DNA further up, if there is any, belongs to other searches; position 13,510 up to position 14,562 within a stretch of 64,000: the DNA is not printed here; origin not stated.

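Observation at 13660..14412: AT-rich RlmJ/DUF519-like gene with a broken DPPY motif wedged inside the hom-thrC operon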

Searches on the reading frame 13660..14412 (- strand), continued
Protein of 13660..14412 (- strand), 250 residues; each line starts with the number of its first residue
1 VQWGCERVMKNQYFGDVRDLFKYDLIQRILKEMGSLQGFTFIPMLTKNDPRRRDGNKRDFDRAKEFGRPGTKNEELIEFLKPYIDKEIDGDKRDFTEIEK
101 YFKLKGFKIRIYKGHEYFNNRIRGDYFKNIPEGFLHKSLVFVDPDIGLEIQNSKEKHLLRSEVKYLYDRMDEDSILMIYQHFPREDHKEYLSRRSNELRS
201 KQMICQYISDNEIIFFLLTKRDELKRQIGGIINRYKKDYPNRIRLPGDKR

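Call 28: find_related_loci(query=A1, collection=genome_contigs, flank=6000)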
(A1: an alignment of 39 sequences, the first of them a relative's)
Query A1 (242 aa) in genome_contigs; peptide patterns used: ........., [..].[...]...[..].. (x = any residue, [..] = any of these).
589 stretches matched a pattern; 200 encode a relative of the query (tblastn E <= 1e-3); the best 80 are kept; 80 distinct loci.
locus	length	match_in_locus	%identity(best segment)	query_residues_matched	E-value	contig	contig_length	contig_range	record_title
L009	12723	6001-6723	66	1-235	2e-89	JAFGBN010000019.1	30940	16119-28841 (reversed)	MAG: Dehalococcoidia bacterium isolate Zod_Metabat.1036 k87_2190771, whole genome shotgun sequence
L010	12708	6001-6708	61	1-239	7e-89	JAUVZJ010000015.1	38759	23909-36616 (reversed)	MAG: Methanophagales archaeon isolate CSMAG_1265 CSMAG_1265_k141_1258804_length_38759_cov_163.6655, whole genome shotgun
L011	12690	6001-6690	55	1-231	4e-71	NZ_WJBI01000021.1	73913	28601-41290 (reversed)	Methanosarcina sp. DH2 Contig_13, whole genome shotgun sequence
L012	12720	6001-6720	48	1-237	7e-65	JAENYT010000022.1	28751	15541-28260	MAG: Methanobacteriota archaeon isolate BL5_bin.5 BL5_bin5_NODE_395_length_28751_cov_25.555792, whole genome shotgun seq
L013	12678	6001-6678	53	1-233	4e-64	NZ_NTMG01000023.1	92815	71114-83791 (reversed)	Candidatus Methanoperedens sp. BLZ2 CMPBLZ2contig_35, whole genome shotgun sequence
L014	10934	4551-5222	53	1-232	4e-62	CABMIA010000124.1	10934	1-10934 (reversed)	uncultured archaeon isolate LFW-280_1_1 genome assembly, contig: LFW28011_23, whole genome shotgun sequence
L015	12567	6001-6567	55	1-187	2e-61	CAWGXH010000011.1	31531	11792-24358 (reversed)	MAG: uncultured Methanomicrobiaceae archaeon isolate MFD02416.bin.2.52 genome assembly, contig: contig_61930, whole geno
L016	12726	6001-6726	49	1-231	3e-61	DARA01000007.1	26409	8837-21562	MAG TPA_asm: Methanomicrobiaceae archaeon UBA207 UBA207_contig_1532, whole genome shotgun sequence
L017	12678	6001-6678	48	1-233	5e-59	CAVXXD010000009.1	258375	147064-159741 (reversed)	MAG: uncultured bacterium isolate MFD04716.bin.1.266 genome assembly, contig: contig_22123, whole genome shotgun sequenc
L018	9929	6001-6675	48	1-232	4e-58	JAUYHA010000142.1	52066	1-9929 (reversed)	MAG: Dehalococcoidales bacterium isolate C24_maxbin.057 C24_k141_939541, whole genome shotgun sequence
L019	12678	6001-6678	45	1-233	2e-57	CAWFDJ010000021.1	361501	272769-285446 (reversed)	MAG: uncultured bacterium isolate MFD04716.bin.2.264 genome assembly, contig: contig_48283, whole genome shotgun sequenc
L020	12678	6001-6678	45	1-233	3e-55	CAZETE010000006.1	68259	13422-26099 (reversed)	MAG TPA_asm: uncultured Actinomycetota bacterium isolate binchicken_co74_111 genome assembly, contig: NODE_725_length_68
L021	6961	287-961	45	1-233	2e-55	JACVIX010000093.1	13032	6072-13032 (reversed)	MAG: Candidatus Geothermincola primus isolate QZM4_2.bin.425 contig093, whole genome shotgun sequence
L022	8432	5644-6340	53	1-233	1e-62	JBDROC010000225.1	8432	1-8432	MAG: Methanobacteriota archaeon isolate MEGAHIT-group-1.929 k141_1764256, whole genome shotgun sequence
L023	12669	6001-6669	43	1-231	4e-54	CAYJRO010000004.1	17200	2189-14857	MAG TPA_asm: uncultured archaeon isolate ERP125453_co1_124 genome assembly, contig: NODE_3373_length_17200_cov_4.373287,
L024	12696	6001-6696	44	1-232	1e-53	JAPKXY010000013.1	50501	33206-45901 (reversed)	MAG: Methanoregula sp. isolate LacPavin_0920_SED4_MAG_53_17 LacPavin_0920_SED4_scaffold_157098, whole genome shotgun seq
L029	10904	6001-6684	45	1-235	2e-50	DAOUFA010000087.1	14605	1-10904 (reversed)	MAG TPA_asm: Dehalococcoidales bacterium isolate N9_413 k139_1383109, whole genome shotgun sequence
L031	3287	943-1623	44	1-238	3e-49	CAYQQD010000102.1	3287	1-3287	MAG TPA_asm: uncultured Dehalococcoidales bacterium isolate binchicken_co10_181 genome assembly, contig: NODE_41881_leng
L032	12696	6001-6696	39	1-232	5e-49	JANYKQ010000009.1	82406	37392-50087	MAG: Methanomicrobiales archaeon isolate GL140_5_metabinner_223_sub GL140_5_k141_3641040, whole genome shotgun sequence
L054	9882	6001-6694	37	4-235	5e-34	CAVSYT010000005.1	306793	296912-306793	MAG: uncultured Methanomicrobiales archaeon isolate MFD04716.bin.2.164 genome assembly, contig: contig_28115, whole geno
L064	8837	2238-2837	29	1-214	1e-17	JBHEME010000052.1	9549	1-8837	MAG: Gemmatimonadaceae bacterium isolate S2_bin.52.strict S2_NODE_52, whole genome shotgun sequence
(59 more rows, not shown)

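Call 33: find_related_loci(query=P0001, collection=metagenome_contigs, flank=5000)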
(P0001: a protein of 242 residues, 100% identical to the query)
Query P0001 (242 aa) in metagenome_contigs; peptide patterns used: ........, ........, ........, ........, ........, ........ (x = any residue, [..] = any of these).
600 stretches matched a pattern (row limit reached: there are more); 394 encode a relative of the query (tblastn E <= 1e-3); the best 80 are kept; 80 distinct loci.
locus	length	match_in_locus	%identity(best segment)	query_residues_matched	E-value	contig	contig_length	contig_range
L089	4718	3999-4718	73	1-236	2e-102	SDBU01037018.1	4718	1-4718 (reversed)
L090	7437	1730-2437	70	1-235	2e-98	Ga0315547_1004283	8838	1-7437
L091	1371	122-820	70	1-236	1e-104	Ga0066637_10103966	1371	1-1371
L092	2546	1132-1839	68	1-235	2e-98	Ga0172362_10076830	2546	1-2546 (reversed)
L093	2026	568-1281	68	1-236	1e-99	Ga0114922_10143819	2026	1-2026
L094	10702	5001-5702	66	1-231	2e-92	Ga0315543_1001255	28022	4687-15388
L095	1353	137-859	65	1-235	5e-99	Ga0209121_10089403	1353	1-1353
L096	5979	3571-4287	66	1-236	1e-90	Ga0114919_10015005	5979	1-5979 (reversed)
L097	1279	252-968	63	1-236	2e-91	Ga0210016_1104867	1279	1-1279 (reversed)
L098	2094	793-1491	64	1-231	4e-88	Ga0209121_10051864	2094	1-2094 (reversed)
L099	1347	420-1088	56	1-233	2e-77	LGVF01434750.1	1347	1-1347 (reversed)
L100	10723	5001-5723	55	1-242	1e-74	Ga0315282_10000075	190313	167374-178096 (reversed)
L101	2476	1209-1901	53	1-231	8e-69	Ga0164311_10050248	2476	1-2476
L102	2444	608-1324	51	1-239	2e-68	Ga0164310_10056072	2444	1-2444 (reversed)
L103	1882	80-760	52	1-231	5e-67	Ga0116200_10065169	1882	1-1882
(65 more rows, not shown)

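Call 36: search_protein_families(library=pfam, proteins=[L018:4691-5941:+, L031:1736-2236:+, L029:7332-8426:+, L010:278-1798:-, L064:4591-5706:-, L032:3165-4019:+, L054:4018-5130:+, L024:5128-5655:+, L014:2272-4554:+, L032:6794-7159:-], max_evalue=0.001)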
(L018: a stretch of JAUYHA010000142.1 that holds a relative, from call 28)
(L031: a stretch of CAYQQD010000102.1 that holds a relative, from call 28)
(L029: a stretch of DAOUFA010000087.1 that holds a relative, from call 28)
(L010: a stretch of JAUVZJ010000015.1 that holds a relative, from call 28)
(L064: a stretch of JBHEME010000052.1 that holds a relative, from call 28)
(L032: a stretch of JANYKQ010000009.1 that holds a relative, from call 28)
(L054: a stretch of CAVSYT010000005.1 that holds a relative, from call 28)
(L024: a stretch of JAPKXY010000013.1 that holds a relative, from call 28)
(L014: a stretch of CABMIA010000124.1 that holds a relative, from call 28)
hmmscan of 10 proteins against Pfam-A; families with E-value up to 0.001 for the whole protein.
L018:4691-5941:+ (416 aa): 1 family
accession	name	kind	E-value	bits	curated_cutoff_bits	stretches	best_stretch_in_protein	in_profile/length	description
PF00330.25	Aconitase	-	1.9e-109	367.2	28.7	2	5-283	1-305/463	Aconitase family (aconitate hydratase)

L031:1736-2236:+ (166 aa): 2 families
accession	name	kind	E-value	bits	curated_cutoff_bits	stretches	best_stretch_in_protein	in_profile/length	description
PF00694.25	Aconitase_C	-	3.4e-18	66.7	22.8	1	47-100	70-124/131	Aconitase C-terminal domain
PF06434.19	Aconitase_2_N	-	0.00015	22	27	1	76-155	93-168/204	Aconitate hydratase 2 N-terminus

L029:7332-8426:+ (364 aa): 1 family
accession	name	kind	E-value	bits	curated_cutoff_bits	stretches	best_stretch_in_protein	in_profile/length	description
PF00180.25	Iso_dh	-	2.6e-136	454.9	27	1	5-358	2-348/348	Isocitrate/isopropylmalate dehydrogenase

L010:278-1798:- (506 aa): 3 families
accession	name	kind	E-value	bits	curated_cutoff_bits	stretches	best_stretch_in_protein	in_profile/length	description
PF00682.25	HMGL-like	-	9.1e-85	284.6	29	1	13-270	2-260/260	HMGL-like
PF08502.15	LeuA_dimer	-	5.6e-36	123.8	24.9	1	368-504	2-131/131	LeuA allosteric (dimerisation) domain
PF22617.1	HCS_D2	-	9.3e-23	80.9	27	1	284-365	1-81/82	Homocitrate synthase post-HMGL domain-like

L064:4591-5706:- (371 aa): 1 family
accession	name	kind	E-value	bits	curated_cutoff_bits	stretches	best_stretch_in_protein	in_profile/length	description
PF00709.27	Adenylsucc_synt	-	5.4e-51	174.1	27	2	17-151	1-141/416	Adenylosuccinate synthetase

L032:3165-4019:+ (284 aa): 1 family
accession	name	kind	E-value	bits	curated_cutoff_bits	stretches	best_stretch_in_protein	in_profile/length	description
PF02775.26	TPP_enzyme_C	-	4.9e-22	78.8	21.9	1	45-190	18-151/151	Thiamine pyrophosphate enzyme, C-terminal TPP binding domain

L054:4018-5130:+ (370 aa): 3 families
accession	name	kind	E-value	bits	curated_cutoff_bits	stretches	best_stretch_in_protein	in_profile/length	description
PF01855.24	POR_N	-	3.2e-70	236.9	27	1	13-234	1-230/231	Pyruvate flavodoxin/ferredoxin oxidoreductase, thiamine diP-bdg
PF17147.9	PFOR_II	-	8.1e-26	90.8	27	1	256-349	1-102/102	Pyruvate:ferredoxin oxidoreductase core domain II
PF02780.25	Transketolase_C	-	1.3e-06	28.8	25.9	1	252-326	6-86/124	Transketolase, C-terminal domain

L024:5128-5655:+ (175 aa): 1 family
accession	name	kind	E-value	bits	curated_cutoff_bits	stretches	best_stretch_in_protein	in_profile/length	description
PF01558.24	POR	-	1.2e-34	120.4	27.4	1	10-170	1-172/173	Pyruvate ferredoxin/flavodoxin oxidoreductase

L014:2272-4554:+ (760 aa): 3 families
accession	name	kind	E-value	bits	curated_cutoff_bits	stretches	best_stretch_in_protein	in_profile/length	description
PF01326.24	PPDK_N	-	4.1e-116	388.3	27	1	18-329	2-321/328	Pyruvate phosphate dikinase, AMP/ATP-binding domain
PF02896.24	PEP-utilizers_C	-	1.9e-83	280.5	22.8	1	459-746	14-292/293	PEP-utilising enzyme, PEP-binding domain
PF00391.29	PEP-utilizers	-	1e-27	96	23.1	1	363-433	2-72/72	PEP-utilising enzyme, mobile domain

L032:6794-7159:- (121 aa): 1 family
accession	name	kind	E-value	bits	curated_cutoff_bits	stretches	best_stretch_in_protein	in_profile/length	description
PF09855.14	Zn_ribbon_13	-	8e-05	23.2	23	0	91-108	32-49/63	Nucleic-acid-binding protein containing Zn-ribbon domain (DUF2082)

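Call 40: search_solved_structures(query=A1, max_evalue=10, show_alignments=3)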
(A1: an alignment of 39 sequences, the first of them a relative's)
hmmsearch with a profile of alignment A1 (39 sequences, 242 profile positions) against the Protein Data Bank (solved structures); distinct sequences matched with E-value up to 10: 1.
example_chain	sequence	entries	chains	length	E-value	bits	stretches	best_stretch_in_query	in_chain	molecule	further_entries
8hmc_B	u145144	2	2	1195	0.33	13.5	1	47-112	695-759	WD40 repeat protein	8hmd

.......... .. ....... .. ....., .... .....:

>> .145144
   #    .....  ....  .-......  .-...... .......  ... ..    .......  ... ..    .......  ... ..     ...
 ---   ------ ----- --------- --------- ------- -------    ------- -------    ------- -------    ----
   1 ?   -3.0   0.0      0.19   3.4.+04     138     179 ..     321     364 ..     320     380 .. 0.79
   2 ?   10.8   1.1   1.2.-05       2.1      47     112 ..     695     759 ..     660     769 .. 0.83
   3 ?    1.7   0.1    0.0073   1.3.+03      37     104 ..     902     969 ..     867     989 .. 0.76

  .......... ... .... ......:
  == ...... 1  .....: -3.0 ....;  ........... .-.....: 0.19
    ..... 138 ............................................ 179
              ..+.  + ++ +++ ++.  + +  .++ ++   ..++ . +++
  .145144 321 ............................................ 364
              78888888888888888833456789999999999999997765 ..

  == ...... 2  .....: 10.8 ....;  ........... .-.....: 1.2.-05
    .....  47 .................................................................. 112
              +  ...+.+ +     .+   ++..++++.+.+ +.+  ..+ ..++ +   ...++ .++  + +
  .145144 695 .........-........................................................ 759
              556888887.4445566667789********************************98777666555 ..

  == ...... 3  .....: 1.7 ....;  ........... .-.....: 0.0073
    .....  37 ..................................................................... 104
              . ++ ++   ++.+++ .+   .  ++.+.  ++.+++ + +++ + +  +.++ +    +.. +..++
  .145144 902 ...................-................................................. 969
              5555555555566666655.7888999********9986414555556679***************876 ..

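Call 45: search_protein_families(library=pfam, alignment_id=A1, max_evalue=10)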
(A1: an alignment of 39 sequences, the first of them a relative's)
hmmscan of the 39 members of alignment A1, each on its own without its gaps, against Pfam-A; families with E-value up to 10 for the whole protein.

A. member 1, P0001 (242 aa): 0 families

B. families by the number of members that match (of 39 scanned): 27 families (the first 25 are shown)
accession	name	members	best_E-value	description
PF02901.20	PFL-like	5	0.018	Pyruvate formate lyase-like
PF03448.22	MgtE_N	2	0.01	MgtE intracellular N domain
PF19675.4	ORC3_ins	1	0.0011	Origin recognition complex subunit 3 insertion domain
PF07432.18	Hc1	1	0.023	Histone H1-like protein Hc1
PF01189.24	Methyltr_RsmB-F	1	0.031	16S rRNA methyltransferase RsmB/F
PF18361.6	ssDBP_DBD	1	0.034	Single stranded DNA-binding protein ss DNA binding domain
PF24990.1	PAS_13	1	0.04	ERT1/acuK family PAS domain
PF04599.17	Pox_G5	1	0.043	Poxvirus G5 protein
PF20875.2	SidC_C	1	0.05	SidC, C-terminal domain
PF10407.14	Cytokin_check_N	1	0.052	Cdc14 phosphatase binding protein N-terminus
PF09763.15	Sec3_CC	1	0.052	Exocyst complex component Sec3, coiled-coil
PF12939.12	DUF3837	1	0.055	Domain of unknown function (DUF3837)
PF20441.4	TerL_nuclease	1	0.072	Terminase large subunit, endonuclease domain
PF04248.19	NTP_transf_9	1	0.074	Domain of unknown function (DUF427)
PF19808.4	DUF6291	1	0.081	Family of unknown function (DUF6291)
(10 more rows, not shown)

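Call 48: search_protein_families(library=pfam, alignment_id=A2, max_evalue=1)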
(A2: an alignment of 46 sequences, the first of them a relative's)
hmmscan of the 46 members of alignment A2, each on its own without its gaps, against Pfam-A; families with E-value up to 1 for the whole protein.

A. member 1, P0001 (242 aa): 0 families

B. families by the number of members that match (of 46 scanned): 19 families
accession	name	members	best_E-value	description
PF18778.7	NAD1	1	0.007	Novel AID APOBEC clade 1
PF11553.14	DUF3231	1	0.019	Protein of unknown function (DUF3231)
PF08782.15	c-SKI_SMAD_bind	1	0.021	c-SKI Smad4 binding domain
PF23794.1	Phage_Gp84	1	0.037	Mycobacterium phage Gp84-like protein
PF04748.18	Polysacc_deac_2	1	0.069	Divergent polysaccharide deacetylase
PF20422.3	DHR-2_Lobe_B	1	0.074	DHR-2, Lobe B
PF22248.1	ERMP1_C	1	0.086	Endoplasmic reticulum metallopeptidase 1, C-terminal domain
PF18249.6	Ca_bind_SSO6904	1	0.088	Calcium binding protein SSO6904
PF12098.13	DUF3574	1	0.092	Protein of unknown function (DUF3574)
PF23048.1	SH3-A_UBE2O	1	0.094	UBE2O, N-terminal SH3-A domain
PF19192.6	Response_reg_2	1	0.11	Response receiver domain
PF22289.1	DmmA-like_C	1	0.11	Dimethylamine monooxygenase subunit DmmA-like, C-terminal domain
PF22751.1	DUF488-N3a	1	0.12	Active DUF488-N3 subclade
PF08178.16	GnsAB_toxin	1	0.14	GnsA/GnsB toxin of bacterial toxin-antitoxin system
PF25124.1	DUF7816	1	0.16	Domain of unknown function (DUF7816)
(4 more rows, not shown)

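Call 57: search_protein_representatives(alignment_id=A1)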
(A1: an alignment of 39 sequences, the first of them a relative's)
Query: 39 sequences, 242 profile positions. Proteins with E-value up to 0.001 (for the whole library): 2220; up to 1e-10: 919; up to 1e-30: 195. The best 150 are listed.
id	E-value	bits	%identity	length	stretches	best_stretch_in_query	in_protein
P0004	2.9e-105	367.3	-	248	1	1-238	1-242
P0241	4.9e-93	327.3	-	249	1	1-238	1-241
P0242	3.2e-83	295.1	-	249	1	1-235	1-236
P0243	4.7e-80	284.8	-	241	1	1-239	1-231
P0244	8.6e-80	283.9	-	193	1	1-183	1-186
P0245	1.3e-77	276.8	-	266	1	1-236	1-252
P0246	8.5e-77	274.1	-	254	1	1-237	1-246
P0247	8.2e-76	270.9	-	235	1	1-237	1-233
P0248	1.3e-75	270.2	-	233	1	1-235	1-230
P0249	5.4e-75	268.2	-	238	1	1-234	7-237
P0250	1.6e-73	263.4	-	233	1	1-236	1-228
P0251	8.3e-73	261.1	-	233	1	1-237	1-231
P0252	1.2e-72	260.5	-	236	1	1-235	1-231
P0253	2.5e-72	259.5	-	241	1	1-234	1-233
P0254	3.3e-72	259.1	-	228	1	1-234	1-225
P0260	6.1e-68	245.1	-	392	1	1-237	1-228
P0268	4.9e-66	238.9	-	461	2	1-236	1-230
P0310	2.3e-52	194.1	-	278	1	1-238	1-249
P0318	1.3e-50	188.3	-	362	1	1-231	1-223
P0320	3.0e-50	187.2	-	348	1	1-232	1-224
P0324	9.5e-50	185.6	-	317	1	69-236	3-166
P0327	2.0e-49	184.5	-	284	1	1-234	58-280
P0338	7.9e-47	176.0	-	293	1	1-230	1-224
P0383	5.6e-37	143.7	-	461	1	1-231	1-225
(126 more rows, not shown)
